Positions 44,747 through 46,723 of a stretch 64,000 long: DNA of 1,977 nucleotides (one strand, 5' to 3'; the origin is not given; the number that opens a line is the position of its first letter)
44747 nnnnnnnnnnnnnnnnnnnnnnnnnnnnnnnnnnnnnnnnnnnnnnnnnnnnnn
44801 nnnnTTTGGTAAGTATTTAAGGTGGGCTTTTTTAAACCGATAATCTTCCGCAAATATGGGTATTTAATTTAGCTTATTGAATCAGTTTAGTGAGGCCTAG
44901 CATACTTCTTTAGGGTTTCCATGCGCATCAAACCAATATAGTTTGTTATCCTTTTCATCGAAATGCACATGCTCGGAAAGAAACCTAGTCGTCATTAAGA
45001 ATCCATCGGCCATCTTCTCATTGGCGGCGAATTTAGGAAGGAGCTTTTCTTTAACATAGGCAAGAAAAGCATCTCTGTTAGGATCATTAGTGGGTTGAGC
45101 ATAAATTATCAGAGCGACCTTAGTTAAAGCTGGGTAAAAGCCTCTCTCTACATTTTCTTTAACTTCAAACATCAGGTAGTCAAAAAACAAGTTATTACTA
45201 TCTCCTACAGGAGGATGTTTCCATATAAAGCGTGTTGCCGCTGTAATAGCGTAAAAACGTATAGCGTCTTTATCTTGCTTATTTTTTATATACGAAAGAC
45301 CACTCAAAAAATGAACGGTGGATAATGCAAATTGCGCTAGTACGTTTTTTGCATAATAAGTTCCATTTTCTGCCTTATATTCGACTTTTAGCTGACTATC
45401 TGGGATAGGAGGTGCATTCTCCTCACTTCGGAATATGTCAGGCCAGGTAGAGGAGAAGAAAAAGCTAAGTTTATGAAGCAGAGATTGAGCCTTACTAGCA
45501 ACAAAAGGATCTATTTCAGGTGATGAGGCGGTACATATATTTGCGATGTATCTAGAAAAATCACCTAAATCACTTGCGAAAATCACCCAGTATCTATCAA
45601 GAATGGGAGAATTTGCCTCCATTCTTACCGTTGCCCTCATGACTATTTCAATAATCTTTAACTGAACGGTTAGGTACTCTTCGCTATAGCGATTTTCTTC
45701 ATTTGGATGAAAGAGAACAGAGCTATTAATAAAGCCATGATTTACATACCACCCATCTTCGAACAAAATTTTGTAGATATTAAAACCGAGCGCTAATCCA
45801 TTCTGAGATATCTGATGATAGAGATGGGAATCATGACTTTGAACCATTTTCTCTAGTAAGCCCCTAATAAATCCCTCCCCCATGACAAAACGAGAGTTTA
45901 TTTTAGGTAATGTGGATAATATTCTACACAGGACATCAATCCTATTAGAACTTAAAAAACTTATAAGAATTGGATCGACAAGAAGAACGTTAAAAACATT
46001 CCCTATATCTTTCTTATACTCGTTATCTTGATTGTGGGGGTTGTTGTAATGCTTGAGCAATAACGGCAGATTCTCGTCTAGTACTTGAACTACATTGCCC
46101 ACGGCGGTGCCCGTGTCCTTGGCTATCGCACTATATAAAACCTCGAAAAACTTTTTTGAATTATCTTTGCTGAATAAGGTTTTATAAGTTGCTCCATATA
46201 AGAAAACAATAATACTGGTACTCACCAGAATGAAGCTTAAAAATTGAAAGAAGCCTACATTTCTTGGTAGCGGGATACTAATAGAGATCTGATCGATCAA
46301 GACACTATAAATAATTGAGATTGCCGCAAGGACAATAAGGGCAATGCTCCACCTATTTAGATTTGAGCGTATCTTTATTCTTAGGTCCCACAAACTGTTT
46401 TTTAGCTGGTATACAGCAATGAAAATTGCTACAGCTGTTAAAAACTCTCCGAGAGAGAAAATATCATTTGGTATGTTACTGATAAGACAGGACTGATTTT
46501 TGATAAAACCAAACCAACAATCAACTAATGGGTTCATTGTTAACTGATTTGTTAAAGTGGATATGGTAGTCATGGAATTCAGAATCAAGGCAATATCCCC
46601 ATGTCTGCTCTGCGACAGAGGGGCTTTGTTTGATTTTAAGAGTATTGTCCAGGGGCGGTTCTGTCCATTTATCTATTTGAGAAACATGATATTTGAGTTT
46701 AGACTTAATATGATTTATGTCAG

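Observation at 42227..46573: Three-gene low-GC cargo operon on the tRNA-Lys island (multi-TM protein, PD-(D/E)xK-like protein, 2TM-HEPN-like protein): candidate undescribed defence / abortive-infection-type system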

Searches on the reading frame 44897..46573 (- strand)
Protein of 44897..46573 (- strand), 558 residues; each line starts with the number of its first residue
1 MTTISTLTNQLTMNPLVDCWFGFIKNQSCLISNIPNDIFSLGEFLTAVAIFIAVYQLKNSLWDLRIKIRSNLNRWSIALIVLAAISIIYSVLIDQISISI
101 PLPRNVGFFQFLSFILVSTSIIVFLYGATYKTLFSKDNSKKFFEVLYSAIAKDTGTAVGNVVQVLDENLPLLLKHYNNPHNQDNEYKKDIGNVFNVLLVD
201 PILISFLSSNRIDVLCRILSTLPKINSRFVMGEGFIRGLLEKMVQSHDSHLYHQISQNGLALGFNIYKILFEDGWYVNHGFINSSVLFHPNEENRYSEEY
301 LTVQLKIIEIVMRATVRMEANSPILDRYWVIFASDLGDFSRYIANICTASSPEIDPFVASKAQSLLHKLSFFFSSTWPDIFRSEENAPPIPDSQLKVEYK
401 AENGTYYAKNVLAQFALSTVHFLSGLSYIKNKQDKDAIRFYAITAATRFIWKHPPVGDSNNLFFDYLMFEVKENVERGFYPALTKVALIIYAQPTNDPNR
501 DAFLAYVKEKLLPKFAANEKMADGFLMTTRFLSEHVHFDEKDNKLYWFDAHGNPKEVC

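Call 5: search_protein_families(library=pfam, proteins=[window:44897-46573:-], max_evalue=1)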
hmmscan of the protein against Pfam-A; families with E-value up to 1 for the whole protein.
window:44897-46573:- (558 aa): 0 families

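Call 6: search_protein_families(library=padloc, proteins=[window:44897-46573:-], max_evalue=1)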
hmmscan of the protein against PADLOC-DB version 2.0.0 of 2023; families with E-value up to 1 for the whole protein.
window:44897-46573:- (558 aa): 0 families

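Call 7: search_protein_families(library=ncbifam, proteins=[window:44897-46573:-], max_evalue=1)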
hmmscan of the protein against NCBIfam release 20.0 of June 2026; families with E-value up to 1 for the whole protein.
window:44897-46573:- (558 aa): 0 families

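Call 8: search_protein_families(library=phrogs, proteins=[window:44897-46573:-], max_evalue=1)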
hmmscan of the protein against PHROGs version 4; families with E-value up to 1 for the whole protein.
window:44897-46573:- (558 aa): 0 families

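Call 13: find_homologous_proteins(query=window:44897-46573:-)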
Query window:44897-46573:- (558 aa): 1 proteins with E <= 0.001 among 8000 candidates.
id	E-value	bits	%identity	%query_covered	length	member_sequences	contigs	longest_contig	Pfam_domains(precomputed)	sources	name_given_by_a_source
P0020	0.0e+0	1238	100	98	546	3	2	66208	-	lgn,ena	-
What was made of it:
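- Tried and rejected: The word-index search suggested this (call 13).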

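Call 51: search_protein_representatives(protein=window:44897-46573:-)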
Query: 558 residues. Proteins with E-value up to 0.001 (for the whole library): 100; up to 1e-10: 63; up to 1e-30: 6. The best 100 are listed.
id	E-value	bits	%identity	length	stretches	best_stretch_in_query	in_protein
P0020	0.0e+00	1238.1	100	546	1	13-558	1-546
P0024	1.0e-48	182.8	27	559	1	16-546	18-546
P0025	9.4e-38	146.6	30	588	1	12-557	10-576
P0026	1.5e-33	132.8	26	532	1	36-548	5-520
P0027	3.0e-33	131.8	28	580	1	14-523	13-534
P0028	3.1e-33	131.7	27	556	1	17-546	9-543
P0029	1.1e-30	123.3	24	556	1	37-556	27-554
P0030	3.2e-30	121.8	26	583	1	16-553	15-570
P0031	6.8e-30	120.7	27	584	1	17-545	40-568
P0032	1.1e-28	116.7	24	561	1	19-555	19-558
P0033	1.3e-28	116.4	26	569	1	4-556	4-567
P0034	2.8e-28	115.4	25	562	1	17-549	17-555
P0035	3.3e-27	111.8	26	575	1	9-542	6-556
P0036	8.7e-27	110.5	25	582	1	7-524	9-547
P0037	9.0e-27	110.4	25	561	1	18-556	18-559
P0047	1.1e-21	93.6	31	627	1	35-280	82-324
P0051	6.1e-21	91.2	32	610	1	35-274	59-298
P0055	7.8e-20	87.5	31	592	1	33-276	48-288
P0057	2.8e-19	85.7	27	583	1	4-291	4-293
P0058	3.1e-19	85.5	34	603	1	23-274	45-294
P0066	6.7e-17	77.8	29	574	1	29-305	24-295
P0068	2.3e-16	76.1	25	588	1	18-274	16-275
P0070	4.8e-16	75.0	28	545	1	32-276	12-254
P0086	1.1e-10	57.3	24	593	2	35-152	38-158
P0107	8.9e-06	41.1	26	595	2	25-188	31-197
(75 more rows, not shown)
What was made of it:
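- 44897..46573 (-): Gene A, 558 aa (the start could be 46537). Three N-terminal membrane helices followed by an all-alpha solenoid; member of an unannotated family. 100 representatives with E<=1e-3 and 63 with E<=1e-10, mostly full length at 20-30% identity (call 51).
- About 100 clusters (call 51).
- Tried and rejected: It was overturned by the exhaustive HMMER search (call 51).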

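Call 53: search_protein_families(library=pfam, alignment_id=A3, max_evalue=0.01)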
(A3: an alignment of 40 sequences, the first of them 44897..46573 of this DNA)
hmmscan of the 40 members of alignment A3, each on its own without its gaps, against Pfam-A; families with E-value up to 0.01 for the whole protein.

A. member 1, window:44897-46573:- (558 aa): 0 families

B. families by the number of members that match (of 40 scanned): 1 family
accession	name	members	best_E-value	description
PF12174.13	RST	1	0.0084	RCD1-SRO-TAF4 (RST) plant domain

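Call 54: search_protein_families(library=padloc, alignment_id=A3, max_evalue=0.01)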
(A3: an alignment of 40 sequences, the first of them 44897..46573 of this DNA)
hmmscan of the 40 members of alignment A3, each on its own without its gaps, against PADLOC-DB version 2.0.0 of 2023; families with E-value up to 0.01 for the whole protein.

A. member 1, window:44897-46573:- (558 aa): 0 families

B. families by the number of members that match (of 40 scanned): 2 families
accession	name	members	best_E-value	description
PDLC04995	PDC-S32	1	0.0067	-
PDLC03765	RT_UG27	1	0.0087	DRT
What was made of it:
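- On Any named or candidate defence system in PADLOC-DB v2.0: Of 40 A-family members, two gave isolated hits at E about 0.007-0.009 to unrelated models, which I treat as noise (call 54).
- Closest known: PADLOC 'phage defence candidate' singletons and other unvalidated defence-island genes. Different: Neither family credibly matches any PADLOC v2.0 model (calls 6, 54).
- No hit to any PADLOC model (calls 6, 54).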

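Call 55: search_solved_structures(query=A3, max_evalue=1)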
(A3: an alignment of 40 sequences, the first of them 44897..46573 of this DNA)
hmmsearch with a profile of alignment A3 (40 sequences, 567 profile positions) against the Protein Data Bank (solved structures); distinct sequences matched with E-value up to 1: 6.
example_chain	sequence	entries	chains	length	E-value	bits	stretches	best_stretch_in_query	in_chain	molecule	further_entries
6xbw_f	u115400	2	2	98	0.4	12.3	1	73-129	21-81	Ribonuclease kappa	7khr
9brb_f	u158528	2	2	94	0.44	12.2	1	73-129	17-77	Rnasek protein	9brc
6vq6_f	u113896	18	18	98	0.5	12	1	73-129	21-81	Ribonuclease K | Ribonuclease kappa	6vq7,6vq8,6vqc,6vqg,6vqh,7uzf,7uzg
8xli_f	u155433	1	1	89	0.56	11.8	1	73-129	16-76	Ribonuclease K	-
9b8o_f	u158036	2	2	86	0.56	11.8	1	73-128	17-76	Rnasek protein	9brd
2wbt_A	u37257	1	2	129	0.6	11.7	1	216-271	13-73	B-129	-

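Call 61: find_related_loci(query=A4, collection=metagenome_contigs, flank=6000)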
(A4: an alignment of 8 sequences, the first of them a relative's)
Query A4 (588 aa) in metagenome_contigs; peptide patterns used: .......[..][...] (x = any residue, [..] = any of these).
123 stretches matched a pattern; 7 encode a relative of the query (tblastn E <= 1e-3); 7 distinct loci.
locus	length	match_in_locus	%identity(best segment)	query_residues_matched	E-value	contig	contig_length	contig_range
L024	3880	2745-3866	53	13-385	4e-117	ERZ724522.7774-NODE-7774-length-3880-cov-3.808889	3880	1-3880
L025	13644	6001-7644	32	29-580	4e-81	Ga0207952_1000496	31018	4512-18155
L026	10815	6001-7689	36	4-574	4e-111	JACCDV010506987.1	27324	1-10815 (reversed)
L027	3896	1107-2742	37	13-574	6e-10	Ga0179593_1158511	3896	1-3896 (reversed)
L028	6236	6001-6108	67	17-52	4e-9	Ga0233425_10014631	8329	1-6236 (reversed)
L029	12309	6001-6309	28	16-119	1e-7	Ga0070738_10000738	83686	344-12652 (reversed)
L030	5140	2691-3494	22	19-290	4e-6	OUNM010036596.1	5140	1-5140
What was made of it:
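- Tried and rejected: A sub-alignment worked (call 61).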

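Call 62: find_related_loci(query=A4, collection=viral_contigs, flank=6000)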
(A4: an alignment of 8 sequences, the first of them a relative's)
Query A4 (588 aa) in viral_contigs; peptide patterns used: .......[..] (x = any residue, [..] = any of these).
1 stretches matched a pattern, but none encodes a relative of the query by tblastn (E <= 1e-3).

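Call 65: search_protein_families(library=pfam, proteins=[L025:3595-5832:+, L025:7828-9036:+, L026:3102-4769:+, L026:5113-5952:+, L026:8977-10662:+, L029:4596-5705:+, L029:7808-9883:+, L029:2200-4122:+, L030:2187-2639:+, L025:1294-2934:-], max_evalue=0.01)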
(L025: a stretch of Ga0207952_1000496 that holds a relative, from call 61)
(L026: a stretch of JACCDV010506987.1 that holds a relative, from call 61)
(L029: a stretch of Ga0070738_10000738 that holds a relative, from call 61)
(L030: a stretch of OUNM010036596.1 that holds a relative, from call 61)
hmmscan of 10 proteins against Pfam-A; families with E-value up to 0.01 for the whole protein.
L025:3595-5832:+ (745 aa): 0 families

L025:7828-9036:+ (402 aa): 0 families

L026:3102-4769:+ (555 aa): 3 families
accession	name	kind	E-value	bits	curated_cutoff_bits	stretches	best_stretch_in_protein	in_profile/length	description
PF00239.26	Resolvase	-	1.1e-24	87.6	23.3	1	3-153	1-143/145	Resolvase, N terminal domain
PF07508.19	Recombinase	-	9.8e-15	55.1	21.1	1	178-266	1-101/102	Recombinase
PF13408.12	Zn_ribbon_recom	-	0.00017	22.4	25.3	1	279-320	2-47/58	Recombinase zinc beta ribbon domain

L026:5113-5952:+ (279 aa): 0 families

L026:8977-10662:+ (561 aa): 3 families
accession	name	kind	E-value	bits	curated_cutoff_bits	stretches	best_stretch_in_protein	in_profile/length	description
PF00239.26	Resolvase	-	6.5e-24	85.1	23.3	1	38-188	1-143/145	Resolvase, N terminal domain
PF07508.19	Recombinase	-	3.5e-15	56.5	21.1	1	214-300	2-101/102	Recombinase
PF13408.12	Zn_ribbon_recom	-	3.4e-05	24.6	25.3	1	313-365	1-57/58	Recombinase zinc beta ribbon domain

L029:4596-5705:+ (369 aa): 0 families

L029:7808-9883:+ (691 aa): 4 families
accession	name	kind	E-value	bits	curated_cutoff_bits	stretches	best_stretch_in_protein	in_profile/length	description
PF13304.12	AAA_21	-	6.3e-15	56.5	27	2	377-456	235-303/304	AAA domain, putative AbiEii toxin, Type IV TA system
PF13175.12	AAA_15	-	5.1e-07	30.1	32.1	0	413-456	329-374/374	AAA ATPase domain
PF02463.25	SMC_N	-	0.00014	21.8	40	0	116-133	27-44/220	RecF/RecN/SMC N terminal domain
PF13476.12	AAA_23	-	0.0032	18.6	27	1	92-140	4-46/201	AAA domain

L029:2200-4122:+ (640 aa): 0 families

L030:2187-2639:+ (150 aa): 0 families

L025:1294-2934:- (546 aa): 2 families
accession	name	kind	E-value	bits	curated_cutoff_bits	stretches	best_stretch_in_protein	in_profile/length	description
PF13589.12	HATPase_c_3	-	1.3e-12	48.4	25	1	28-135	5-112/137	Histidine kinase-, DNA gyrase B-, and HSP90-like ATPase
PF02518.31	HATPase_c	-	6.1e-05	23.9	26.4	1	28-94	8-75/111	Histidine kinase-, DNA gyrase B-, and HSP90-like ATPase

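Call 67: search_protein_families(library=padloc, proteins=[L025:3595-5832:+, L025:7828-9036:+, L026:5113-5952:+, L029:4596-5705:+, L029:7808-9883:+, L029:2200-4122:+, L030:2187-2639:+, L025:1294-2934:-, L030:297-1166:+, L027:139-1113:+], max_evalue=0.01)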
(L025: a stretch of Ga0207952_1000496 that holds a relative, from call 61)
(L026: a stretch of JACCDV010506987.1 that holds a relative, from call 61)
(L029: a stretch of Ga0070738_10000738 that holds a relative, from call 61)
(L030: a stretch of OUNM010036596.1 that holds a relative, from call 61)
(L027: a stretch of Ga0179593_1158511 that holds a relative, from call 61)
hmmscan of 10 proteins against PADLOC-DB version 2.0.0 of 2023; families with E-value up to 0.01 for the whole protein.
L025:3595-5832:+ (745 aa): 0 families

L025:7828-9036:+ (402 aa): 0 families

L026:5113-5952:+ (279 aa): 0 families

L029:4596-5705:+ (369 aa): 0 families

L029:7808-9883:+ (691 aa): 69 families (the best 25 are shown)
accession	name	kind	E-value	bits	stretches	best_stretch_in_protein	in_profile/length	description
PDLC00268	PtuA1|PtuA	-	1.1e-25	88.9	2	334-457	196-311/411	AAA ATPase domain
PDLC00292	PtuA1|PtuA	-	2e-20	70.8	2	373-460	503-586/726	AAA ATPase domain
PDLC00271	PtuA1|PtuA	-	1.3e-19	69.1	2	378-456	245-322/421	AAA ATPase domain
PDLC00297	PtuA1|PtuA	-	2.2e-19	68.2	1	337-457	82-195/294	AAA ATPase domain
PDLC00280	PtuA1|PtuA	-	3.6e-19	67.1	2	408-480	295-362/445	AAA ATPase domain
PDLC00287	PtuA1|PtuA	-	1.1e-18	65.3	2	377-460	405-487/584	AAA ATPase domain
PDLC00269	PtuA1|PtuA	-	2.9e-18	64.4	2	411-454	295-338/446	AAA ATPase domain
PDLC00298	PtuA1|PtuA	-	9.1e-18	62.5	1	376-459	244-328/423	AAA ATPase domain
PDLC00277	PtuA1|PtuA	-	4.5e-17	60.4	1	363-456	235-328/423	AAA ATPase domain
PDLC00278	PtuA1|PtuA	-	7.4e-17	59.7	1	376-456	250-331/436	AAA ATPase domain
PDLC00301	PtuA1|PtuA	-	1e-16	59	1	406-462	275-331/429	AAA ATPase domain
PDLC00304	PtuA1|PtuA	-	1.7e-16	58.4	1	414-458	290-334/444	AAA ATPase domain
PDLC02913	ATPase_I-A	-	2.9e-16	57.7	2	376-454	328-405/508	-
PDLC00279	PtuA1|PtuA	-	1.1e-15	55.7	1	377-455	232-310/416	AAA ATPase domain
PDLC00299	PtuA1|PtuA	-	1.8e-15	54.9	2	376-455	342-420/535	AAA ATPase domain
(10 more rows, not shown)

L029:2200-4122:+ (640 aa): 0 families

L030:2187-2639:+ (150 aa): 0 families

L025:1294-2934:- (546 aa): 2 families
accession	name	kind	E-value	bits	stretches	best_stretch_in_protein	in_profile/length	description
PDLC03419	REase_II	-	0.00013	18.4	1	22-120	21-124/695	Type II restriction enzyme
PDLC03485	REase_II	-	0.00081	15.9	1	48-156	44-157/611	Type II restriction enzyme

L030:297-1166:+ (289 aa): 0 families

L027:139-1113:+ (324 aa): 108 families (the best 25 are shown)
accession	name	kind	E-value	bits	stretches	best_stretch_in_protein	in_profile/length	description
PDLC03127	Specificity_I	-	3.1e-74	248.7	2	102-310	276-482/571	Type I specificity subunit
PDLC03189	Specificity_I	-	5e-58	195.1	1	2-304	127-450/459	Type I specificity subunit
PDLC03169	Specificity_I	-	1.1e-51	174.7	1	1-312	136-460/461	Type I specificity subunit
PDLC03162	Specificity_I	-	2.2e-51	173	1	6-308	135-430/431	Type I specificity subunit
PDLC03179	Specificity_I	-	9.6e-42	141.6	3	101-269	415-582/589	Type I specificity subunit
PDLC03109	Specificity_I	-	3.4e-39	132.8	2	101-304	315-522/591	Type I specificity subunit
PDLC03107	Specificity_I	-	2.1e-36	123.9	1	3-279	125-392/392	Type I specificity subunit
PDLC03079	Specificity_I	-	2e-33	114.3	2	102-293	271-461/470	Type I specificity subunit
PDLC03150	Specificity_I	-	4.4e-31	106.2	1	15-301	166-462/475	Type I specificity subunit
PDLC03196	Specificity_I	-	4e-29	99.3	3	96-278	408-589/792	Type I specificity subunit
PDLC03159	Specificity_I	-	1.7e-28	97.6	2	102-307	292-501/509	Type I specificity subunit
PDLC03069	Specificity_I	-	2.6e-27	94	1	4-279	121-387/387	Type I specificity subunit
PDLC03148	Specificity_I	-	7.8e-27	92.1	2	101-272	277-450/453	Type I specificity subunit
PDLC03100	Specificity_I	-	4e-26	90.4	1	14-270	140-387/392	Type I specificity subunit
PDLC03080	Specificity_I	-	3e-25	86.8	2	211-311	136-233/582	Type I specificity subunit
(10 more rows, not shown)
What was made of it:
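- An A-family gene embedded directly after hsdS is a typical defence-gene position (call 67).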

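Call 78: predict_structure(alignment_id=A3)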
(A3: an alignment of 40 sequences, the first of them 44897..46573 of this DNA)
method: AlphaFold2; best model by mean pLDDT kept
length: 558 residues; sequences in the alignment: 40
mean_pLDDT: 86.1   pTM: 0.81
mean pLDDT of the five models: 86.1, 84.7, 83.8, 83.1, 82.9
residues with pLDDT >= 90: 290; 70-90: 197; 50-70: 71; < 50: 0
segments of 3 or more residues with pLDDT < 50: none
pLDDT, mean of each block of 10 residues (from residue 1): 63 61 66 61 86 88 93 94 93 75 79 93 91 92 97 93 95 82 83 93 96 92 75 88 95 85 87 86 83 93 93 83 77 84 90 87 95 90 74 73 70 89 91 83 89 71 91 92 93 88 95 96 93 92 92 91
secondary structure, 60 per line:
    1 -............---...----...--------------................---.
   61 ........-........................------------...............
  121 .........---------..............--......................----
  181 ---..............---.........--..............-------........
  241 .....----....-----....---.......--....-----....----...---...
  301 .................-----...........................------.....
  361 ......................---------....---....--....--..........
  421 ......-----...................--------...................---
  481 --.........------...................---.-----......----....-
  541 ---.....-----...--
elements in order: H2-13 E17-19 E24-26 H41-56 H60-68 H70-93 H106-129 H139-152 H155-176 H184-197 H201-209 H212-225 H233-245 H250-253 H259-262 H266-272 H275-278 H284-287 H298-317 H323-349 H356-382 H392-395 E399-402 E405-408 H411-426 H432-450 H459-477 H483-491 H498-516 H527-531 E536-539 E544-548 E554-556

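Call 80: fold_search(model_id=the predicted structure, library=pdb)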
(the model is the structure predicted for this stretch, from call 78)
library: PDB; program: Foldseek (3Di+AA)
matches with E <= 10: 528; with E <= 0.001: 0
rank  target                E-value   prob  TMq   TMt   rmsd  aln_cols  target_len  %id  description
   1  5hiu_B                1.4e-02  0.72  0.17  0.21  18.4       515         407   13  Structure of the TSC2 N-terminus (released 2016-08-10)
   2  4cqo_C                1.6e-02  0.89  0.21  0.22  18.5       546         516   12  Structure of the human CNOT1 superfamily homology domain in complex with a Nanos1 peptide (released 2014-04-23)
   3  7z8v_D                1.6e-02  0.51  0.13  0.08  24.1       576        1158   12  CAND1-SCF-SKP2 (SKP1deldel) CAND1 engaged SCF rocked (released 2023-04-19)
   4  5hiu_A                2.3e-02  0.63  0.18  0.21  18.4       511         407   13  Structure of the TSC2 N-terminus (released 2016-08-10)
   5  9oge_A                2.5e-02  0.60  0.17  0.14  27.1       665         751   11  Cryo-EM structure of human exportin-1 conjugated with KPT-127 and bound to human ASB8-ELOB/C (released 2025-11-26)
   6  7ay1_A                2.8e-02  0.63  0.16  0.11  20.8       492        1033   14  Cryo-EM structure of USP1-UAF1 bound to mono-ubiquitinated FANCD2, and FANCI (released 2021-03-24)
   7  4a3v_C                2.9e-02  0.51  0.14  0.16  23.9       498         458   11  yeast regulatory particle proteasome assembly chaperone Hsm3 in complex with Rpt1 C-terminal fragment (released 2012-04-11)
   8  6tvo_A                3.7e-02  0.66  0.19  0.13  22.9       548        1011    8  Human CRM1-RanGTP in complex with Leptomycin B (released 2020-07-08)
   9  4jpo_B                4.1e-02  0.54  0.15  0.17  22.9       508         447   11  5A resolution structure of Proteasome Assembly Chaperone Hsm3 in complex with a C-terminal fragment of Rpt1 (released 2013-04-10)
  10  6kbn_A                4.1e-02  0.33  0.12  0.13  20.5       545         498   14  Crystal structure of Vac8 (del 19-33) bound to Atg13 (released 2019-11-27)
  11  8a22_AL               4.3e-02  0.57  0.14  0.18  20.4       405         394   12  Structure of the mitochondrial ribosome from Polytomella magna (released 2022-11-16)
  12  8sgh_A                4.3e-02  0.51  0.15  0.11  25.0       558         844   12  Cryo-EM structure of Karyopherin-beta2 bound to HNRNPH2 PY-NLS (released 2023-06-14)
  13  4cqo_A                4.5e-02  0.51  0.17  0.18  16.6       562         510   12  Structure of the human CNOT1 superfamily homology domain in complex with a Nanos1 peptide (released 2014-04-23)
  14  9og9                  5.5e-02  0.51  0.16  0.12  23.8       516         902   12  Cryo-EM structure of human full-length XPO1 (unliganded) (released 2025-11-26)
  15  6m60_C                6.4e-02  0.47  0.17  0.12  24.5       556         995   10  Plumbagin in complex with CRM1#-Ran-RanBP1 (released 2021-06-09)
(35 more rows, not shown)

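Call 86: search_protein_families(library=pfam, proteins=[P0047, P0051, P0055, P0058, P0057, P0066, P0068, P0070, P0086, P0107], max_evalue=0.01)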
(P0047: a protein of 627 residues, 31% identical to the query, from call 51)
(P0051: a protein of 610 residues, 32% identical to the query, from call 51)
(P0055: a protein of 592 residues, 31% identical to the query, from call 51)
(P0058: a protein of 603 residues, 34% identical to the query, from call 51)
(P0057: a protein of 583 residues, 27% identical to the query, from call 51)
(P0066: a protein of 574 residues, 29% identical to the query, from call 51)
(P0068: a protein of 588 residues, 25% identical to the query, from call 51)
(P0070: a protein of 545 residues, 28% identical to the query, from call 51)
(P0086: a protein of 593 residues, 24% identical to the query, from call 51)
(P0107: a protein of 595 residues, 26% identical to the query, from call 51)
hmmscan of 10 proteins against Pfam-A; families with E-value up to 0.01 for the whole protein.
P0047 (627 aa): 0 families

P0051 (610 aa): 0 families

P0055 (592 aa): 0 families

P0058 (603 aa): 0 families

P0057 (583 aa): 0 families

P0066 (574 aa): 0 families

P0068 (588 aa): 0 families

P0070 (545 aa): 0 families

P0086 (593 aa): 0 families

P0107 (595 aa): 0 families
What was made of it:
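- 44897..46573 (-): None of 40 members scanned, nor 10 further members, gave a credible Pfam or PADLOC match, and the family profile has no PDB sequence match (calls 53-55, 86).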

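Call 98: search_dna_similar(query=window:44897-46573:-, collection=plasmids, mode=protein, max_evalue=0.001, max_rows=10)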
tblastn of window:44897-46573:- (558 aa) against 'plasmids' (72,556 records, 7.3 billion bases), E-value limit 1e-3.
No match.

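Call 107: search_dna_similar(query=window:44897-46573:-, collection=phages, mode=protein, max_evalue=0.01, max_rows=10)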
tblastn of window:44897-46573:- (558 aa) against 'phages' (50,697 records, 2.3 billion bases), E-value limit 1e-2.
No match.
